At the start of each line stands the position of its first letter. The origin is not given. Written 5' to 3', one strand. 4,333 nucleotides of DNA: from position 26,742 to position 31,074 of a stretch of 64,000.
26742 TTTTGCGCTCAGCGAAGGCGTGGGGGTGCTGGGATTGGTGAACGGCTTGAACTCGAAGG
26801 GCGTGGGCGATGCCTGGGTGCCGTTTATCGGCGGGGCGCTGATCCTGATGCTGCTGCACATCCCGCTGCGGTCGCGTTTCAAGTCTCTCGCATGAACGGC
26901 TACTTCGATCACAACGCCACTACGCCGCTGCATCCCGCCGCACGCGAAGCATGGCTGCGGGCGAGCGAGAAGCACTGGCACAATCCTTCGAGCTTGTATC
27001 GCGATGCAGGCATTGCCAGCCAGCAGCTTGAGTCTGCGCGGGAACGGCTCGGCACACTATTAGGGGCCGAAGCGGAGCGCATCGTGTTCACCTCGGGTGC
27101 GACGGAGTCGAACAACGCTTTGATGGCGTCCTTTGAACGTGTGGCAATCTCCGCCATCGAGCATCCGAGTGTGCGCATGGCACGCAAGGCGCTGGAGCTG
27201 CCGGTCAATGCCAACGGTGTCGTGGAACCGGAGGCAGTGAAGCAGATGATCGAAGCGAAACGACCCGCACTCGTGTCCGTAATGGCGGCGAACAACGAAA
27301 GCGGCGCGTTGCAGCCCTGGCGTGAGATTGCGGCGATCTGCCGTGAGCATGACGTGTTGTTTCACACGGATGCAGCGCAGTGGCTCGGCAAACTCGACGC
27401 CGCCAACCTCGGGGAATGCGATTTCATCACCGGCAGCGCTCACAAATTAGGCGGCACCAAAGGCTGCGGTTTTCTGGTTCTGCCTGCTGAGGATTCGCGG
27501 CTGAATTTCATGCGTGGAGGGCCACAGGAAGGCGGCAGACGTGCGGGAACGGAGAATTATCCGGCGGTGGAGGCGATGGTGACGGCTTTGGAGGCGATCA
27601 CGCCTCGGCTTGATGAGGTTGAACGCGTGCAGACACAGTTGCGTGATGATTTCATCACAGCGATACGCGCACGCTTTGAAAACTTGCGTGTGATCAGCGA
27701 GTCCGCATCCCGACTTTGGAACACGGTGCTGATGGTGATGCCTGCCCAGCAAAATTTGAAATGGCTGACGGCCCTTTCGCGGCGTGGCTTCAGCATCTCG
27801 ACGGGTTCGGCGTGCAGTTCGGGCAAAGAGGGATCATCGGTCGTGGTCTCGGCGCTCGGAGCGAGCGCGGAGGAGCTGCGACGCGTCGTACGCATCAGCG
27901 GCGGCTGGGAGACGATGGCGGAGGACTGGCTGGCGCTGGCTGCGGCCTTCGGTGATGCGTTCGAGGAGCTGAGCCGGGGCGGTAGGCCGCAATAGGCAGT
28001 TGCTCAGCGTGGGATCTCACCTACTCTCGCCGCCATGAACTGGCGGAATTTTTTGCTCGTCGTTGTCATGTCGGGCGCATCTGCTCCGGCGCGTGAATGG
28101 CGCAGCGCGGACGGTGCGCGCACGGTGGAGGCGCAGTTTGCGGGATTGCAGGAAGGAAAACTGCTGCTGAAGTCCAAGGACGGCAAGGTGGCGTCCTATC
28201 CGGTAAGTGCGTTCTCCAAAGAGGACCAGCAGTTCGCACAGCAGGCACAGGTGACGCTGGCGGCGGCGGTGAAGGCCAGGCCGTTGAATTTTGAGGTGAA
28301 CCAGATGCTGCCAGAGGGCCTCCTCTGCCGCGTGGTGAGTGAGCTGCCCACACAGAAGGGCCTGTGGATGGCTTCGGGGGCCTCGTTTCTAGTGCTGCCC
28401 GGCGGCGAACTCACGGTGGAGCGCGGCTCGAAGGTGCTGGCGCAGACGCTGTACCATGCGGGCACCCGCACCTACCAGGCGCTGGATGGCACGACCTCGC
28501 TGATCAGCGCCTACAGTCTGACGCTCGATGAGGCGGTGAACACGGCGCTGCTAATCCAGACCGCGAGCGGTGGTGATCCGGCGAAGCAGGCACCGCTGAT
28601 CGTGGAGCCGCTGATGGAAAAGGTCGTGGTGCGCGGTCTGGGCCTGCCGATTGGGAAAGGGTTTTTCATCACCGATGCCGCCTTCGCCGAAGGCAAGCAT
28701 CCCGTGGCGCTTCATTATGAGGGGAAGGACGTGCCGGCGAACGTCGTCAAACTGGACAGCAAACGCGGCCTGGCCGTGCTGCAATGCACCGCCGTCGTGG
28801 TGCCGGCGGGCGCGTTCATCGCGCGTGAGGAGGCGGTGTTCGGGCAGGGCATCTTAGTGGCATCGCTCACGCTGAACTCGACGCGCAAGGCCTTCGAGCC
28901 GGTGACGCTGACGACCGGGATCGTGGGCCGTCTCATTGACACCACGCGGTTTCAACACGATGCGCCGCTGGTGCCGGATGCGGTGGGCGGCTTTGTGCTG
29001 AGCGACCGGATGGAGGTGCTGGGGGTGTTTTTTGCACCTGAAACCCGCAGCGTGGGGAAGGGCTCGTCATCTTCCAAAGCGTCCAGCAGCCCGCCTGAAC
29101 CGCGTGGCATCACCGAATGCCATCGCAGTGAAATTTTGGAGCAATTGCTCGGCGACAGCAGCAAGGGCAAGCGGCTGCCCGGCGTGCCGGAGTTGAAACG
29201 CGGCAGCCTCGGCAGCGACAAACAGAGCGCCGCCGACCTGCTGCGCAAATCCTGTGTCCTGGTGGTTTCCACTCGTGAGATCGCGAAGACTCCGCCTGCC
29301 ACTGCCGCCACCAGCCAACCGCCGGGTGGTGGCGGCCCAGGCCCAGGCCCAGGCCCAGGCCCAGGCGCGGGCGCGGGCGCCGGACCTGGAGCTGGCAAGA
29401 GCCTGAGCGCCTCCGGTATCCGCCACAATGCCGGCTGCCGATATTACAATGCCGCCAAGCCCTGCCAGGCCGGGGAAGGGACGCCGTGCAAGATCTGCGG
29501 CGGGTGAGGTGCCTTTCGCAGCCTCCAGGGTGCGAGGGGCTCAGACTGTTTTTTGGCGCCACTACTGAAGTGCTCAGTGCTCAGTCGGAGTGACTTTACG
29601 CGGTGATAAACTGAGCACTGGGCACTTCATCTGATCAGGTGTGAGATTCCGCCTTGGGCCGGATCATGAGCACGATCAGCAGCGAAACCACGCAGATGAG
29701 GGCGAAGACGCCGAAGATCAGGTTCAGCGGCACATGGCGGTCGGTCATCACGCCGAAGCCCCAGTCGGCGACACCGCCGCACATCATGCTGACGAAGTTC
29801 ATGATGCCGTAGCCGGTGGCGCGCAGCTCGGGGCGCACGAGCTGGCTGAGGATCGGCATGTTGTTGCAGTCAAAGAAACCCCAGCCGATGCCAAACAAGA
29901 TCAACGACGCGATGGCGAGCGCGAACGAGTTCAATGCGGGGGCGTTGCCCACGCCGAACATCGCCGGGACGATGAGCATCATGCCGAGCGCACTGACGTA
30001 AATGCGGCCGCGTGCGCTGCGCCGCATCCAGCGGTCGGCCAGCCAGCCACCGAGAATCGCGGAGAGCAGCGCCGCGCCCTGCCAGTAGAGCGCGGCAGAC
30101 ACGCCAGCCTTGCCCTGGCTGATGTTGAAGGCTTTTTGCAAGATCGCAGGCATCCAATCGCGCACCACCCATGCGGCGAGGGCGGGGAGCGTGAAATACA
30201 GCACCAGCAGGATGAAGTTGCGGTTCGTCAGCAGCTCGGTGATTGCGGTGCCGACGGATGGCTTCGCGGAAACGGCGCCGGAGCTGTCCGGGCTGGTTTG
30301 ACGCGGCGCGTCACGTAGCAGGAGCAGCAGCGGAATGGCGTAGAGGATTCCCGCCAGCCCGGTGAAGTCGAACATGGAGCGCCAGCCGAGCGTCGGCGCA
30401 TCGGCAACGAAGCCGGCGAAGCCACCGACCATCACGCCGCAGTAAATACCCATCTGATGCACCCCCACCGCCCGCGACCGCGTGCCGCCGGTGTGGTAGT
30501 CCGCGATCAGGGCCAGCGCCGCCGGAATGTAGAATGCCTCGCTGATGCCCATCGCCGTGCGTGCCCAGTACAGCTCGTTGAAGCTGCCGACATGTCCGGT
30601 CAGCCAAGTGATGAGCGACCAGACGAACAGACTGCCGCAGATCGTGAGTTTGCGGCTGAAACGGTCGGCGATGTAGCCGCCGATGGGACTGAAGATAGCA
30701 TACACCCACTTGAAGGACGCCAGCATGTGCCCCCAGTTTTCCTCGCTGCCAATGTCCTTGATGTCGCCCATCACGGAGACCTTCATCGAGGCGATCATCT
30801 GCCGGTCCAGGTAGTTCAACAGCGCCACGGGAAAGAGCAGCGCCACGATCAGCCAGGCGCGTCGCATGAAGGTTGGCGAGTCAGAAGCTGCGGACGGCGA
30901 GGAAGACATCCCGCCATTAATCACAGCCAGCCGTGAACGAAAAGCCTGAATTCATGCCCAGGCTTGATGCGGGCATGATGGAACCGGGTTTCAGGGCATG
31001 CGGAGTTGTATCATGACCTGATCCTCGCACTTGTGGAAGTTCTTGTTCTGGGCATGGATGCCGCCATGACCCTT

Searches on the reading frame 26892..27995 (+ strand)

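Call 12: search_protein_families(library=pfam, proteins=[window:26892-27995:+], max_evalue=0.001)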
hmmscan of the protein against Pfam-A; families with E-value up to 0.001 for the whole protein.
window:26892-27995:+ (367 aa): 2 families
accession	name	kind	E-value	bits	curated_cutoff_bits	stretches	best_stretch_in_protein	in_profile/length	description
PF00266.25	Aminotran_5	-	2.6e-41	142.3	21.5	1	4-344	2-366/371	Aminotransferase class-V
PF01212.27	Beta_elim_lyase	-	6e-05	22.9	27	1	97-164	95-172/288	Beta-eliminating lyase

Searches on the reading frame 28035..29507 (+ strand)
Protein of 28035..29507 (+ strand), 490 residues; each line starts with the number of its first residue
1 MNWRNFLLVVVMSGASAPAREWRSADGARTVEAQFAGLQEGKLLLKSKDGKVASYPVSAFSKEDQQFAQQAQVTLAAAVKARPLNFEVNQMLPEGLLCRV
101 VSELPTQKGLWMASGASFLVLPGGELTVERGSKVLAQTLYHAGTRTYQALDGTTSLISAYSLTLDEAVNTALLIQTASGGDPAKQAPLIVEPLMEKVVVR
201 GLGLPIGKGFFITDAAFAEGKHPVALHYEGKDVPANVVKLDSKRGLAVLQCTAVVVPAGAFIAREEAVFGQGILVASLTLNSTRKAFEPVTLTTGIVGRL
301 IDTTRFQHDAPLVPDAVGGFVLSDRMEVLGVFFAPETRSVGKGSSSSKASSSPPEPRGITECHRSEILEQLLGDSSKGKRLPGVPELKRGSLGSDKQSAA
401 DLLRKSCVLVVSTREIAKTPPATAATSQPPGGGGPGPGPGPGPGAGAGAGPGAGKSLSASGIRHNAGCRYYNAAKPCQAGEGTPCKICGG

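Call 12: search_protein_families(library=pfam, proteins=[window:28035-29507:+], max_evalue=0.001)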
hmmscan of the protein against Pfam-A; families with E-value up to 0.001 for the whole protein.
window:28035-29507:+ (490 aa): 2 families
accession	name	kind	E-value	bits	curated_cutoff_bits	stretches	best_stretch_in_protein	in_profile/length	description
PF03983.18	SHD1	-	4.5e-08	33.2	23.7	1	19-72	10-63/67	SLA1 homology domain 1, SHD1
PF13365.12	Trypsin_2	-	1.4e-05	26.3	27.6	1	227-331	35-144/144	Trypsin-like peptidase domain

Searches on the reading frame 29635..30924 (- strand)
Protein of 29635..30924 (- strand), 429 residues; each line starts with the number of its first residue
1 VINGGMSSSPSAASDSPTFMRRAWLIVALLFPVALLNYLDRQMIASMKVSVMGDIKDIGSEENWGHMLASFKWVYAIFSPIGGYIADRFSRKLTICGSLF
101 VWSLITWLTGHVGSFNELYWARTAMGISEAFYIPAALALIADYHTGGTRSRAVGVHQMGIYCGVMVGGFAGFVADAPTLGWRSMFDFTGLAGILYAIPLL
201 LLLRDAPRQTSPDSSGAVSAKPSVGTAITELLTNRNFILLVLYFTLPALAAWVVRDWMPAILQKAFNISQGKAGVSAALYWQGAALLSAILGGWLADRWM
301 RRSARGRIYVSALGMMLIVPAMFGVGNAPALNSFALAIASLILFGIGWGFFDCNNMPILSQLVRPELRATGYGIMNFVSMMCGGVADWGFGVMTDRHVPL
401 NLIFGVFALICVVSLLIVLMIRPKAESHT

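Call 12: search_protein_families(library=pfam, proteins=[window:29635-30924:-], max_evalue=0.001)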
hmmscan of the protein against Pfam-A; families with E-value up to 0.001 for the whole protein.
window:29635-30924:- (429 aa): 2 families
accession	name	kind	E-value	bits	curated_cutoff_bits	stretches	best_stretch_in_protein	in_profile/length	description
PF07690.21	MFS_1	-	2.9e-44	151.9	33.4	1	30-385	1-345/347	Major Facilitator Superfamily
PF03137.26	OATP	-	1.2e-05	24.3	25.8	1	225-323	283-384/545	Organic Anion Transporter Polypeptide (OATP) family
